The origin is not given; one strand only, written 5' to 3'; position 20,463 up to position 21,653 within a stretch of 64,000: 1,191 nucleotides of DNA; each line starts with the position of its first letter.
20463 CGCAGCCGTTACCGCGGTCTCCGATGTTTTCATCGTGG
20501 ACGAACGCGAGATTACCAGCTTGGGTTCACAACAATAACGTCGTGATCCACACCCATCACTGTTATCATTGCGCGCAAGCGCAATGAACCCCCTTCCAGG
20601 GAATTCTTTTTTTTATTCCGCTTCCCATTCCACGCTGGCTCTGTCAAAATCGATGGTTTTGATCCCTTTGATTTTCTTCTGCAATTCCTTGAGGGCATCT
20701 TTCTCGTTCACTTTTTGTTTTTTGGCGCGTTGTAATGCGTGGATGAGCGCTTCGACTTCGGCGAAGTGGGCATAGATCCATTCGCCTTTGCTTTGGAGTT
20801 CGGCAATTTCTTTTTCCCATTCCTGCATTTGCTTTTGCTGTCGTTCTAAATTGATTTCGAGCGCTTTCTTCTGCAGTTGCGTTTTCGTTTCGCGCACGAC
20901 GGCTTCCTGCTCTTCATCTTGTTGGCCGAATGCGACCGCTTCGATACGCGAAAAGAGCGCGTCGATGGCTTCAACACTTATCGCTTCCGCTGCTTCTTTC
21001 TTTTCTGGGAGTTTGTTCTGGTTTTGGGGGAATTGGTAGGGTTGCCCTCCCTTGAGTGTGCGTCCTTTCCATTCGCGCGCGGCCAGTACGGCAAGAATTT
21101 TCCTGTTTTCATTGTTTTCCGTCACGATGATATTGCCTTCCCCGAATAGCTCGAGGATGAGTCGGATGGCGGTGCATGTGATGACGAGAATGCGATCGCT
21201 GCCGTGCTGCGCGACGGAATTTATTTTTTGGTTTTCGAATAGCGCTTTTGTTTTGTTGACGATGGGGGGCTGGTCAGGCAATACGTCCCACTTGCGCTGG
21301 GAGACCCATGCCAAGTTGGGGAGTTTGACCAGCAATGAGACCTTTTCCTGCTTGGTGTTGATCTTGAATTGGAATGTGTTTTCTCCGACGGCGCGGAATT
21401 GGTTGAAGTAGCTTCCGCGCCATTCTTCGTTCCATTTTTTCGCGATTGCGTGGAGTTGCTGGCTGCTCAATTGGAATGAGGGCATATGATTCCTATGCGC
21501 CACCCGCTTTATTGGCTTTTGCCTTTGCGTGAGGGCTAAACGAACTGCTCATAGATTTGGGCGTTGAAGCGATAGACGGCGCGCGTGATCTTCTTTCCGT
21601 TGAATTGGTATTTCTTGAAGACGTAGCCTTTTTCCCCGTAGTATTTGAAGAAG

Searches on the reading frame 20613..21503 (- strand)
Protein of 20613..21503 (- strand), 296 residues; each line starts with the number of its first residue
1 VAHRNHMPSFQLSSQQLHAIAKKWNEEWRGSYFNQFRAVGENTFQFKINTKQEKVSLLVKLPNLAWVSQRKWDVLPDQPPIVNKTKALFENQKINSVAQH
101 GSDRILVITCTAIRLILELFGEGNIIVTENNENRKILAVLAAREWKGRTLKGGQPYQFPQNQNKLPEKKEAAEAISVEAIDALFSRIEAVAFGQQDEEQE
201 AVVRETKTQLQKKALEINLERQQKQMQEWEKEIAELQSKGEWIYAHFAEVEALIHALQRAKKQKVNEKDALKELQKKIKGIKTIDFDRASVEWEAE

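Call 68: find_homologous_proteins(query=window:20613-21503:-)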
Query window:20613-21503:- (296 aa): 14 proteins with E <= 0.001 among 2389 candidates.
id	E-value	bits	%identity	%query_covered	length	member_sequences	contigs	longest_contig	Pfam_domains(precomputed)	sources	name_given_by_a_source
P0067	1.0e-182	624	100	98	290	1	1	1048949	-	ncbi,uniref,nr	ncbi:MAG: hypothetical protein IPJ89_01035 [Candidatus Iainarchaeum archaeon]|uniref:NFACT family pr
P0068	1.4e-157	541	86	98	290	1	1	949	-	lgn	-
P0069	4.2e-139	481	78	98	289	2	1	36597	-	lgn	-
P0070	1.4e-127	443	73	97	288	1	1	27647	-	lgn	-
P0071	1.1e-116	407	67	98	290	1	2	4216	-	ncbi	-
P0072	1.9e-114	400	66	98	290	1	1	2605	-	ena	-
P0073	6.0e-101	355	63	97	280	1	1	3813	-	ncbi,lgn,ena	-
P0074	2.6e-99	350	60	97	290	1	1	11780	-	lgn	-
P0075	8.5e-94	332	62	97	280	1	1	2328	-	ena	-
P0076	1.5e-57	213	41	97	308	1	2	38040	PF05833.17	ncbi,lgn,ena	-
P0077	2.1e-51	193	31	97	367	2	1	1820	PF05833.17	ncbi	ncbi:MAG: NFACT family protein [archaeon]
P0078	9.5e-50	187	46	55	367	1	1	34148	PF05833.17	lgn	-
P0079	1.1e-48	184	43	54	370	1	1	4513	PF05833.17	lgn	-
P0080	2.8e-48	183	45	55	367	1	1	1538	PF05833.17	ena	-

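Call 69: find_encoding_contigs(protein=P0069, flank=10000, max_places=2)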
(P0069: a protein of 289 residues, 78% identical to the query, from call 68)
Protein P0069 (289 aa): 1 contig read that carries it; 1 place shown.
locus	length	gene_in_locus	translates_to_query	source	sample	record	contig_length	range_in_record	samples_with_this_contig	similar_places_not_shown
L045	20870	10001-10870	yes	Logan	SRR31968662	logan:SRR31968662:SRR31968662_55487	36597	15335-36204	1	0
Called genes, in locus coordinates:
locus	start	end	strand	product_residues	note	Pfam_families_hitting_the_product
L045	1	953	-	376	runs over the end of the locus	-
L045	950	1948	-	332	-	-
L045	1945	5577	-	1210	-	PF08309:LVIVD, PF13519:VWA_2 (weak), PF00092:VWA (weak)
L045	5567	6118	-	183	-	-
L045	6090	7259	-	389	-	PF11495:TrmB_EBD_N (weak)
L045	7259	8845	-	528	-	-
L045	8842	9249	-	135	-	-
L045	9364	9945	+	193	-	PF24656:CEPT76_peptidase (faint)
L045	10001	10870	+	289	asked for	-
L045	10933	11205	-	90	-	PF05239:PRC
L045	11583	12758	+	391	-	PF04055:Radical_SAM, PF08608:Wyosine_form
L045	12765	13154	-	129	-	-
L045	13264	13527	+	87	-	-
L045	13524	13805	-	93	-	-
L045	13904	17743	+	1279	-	-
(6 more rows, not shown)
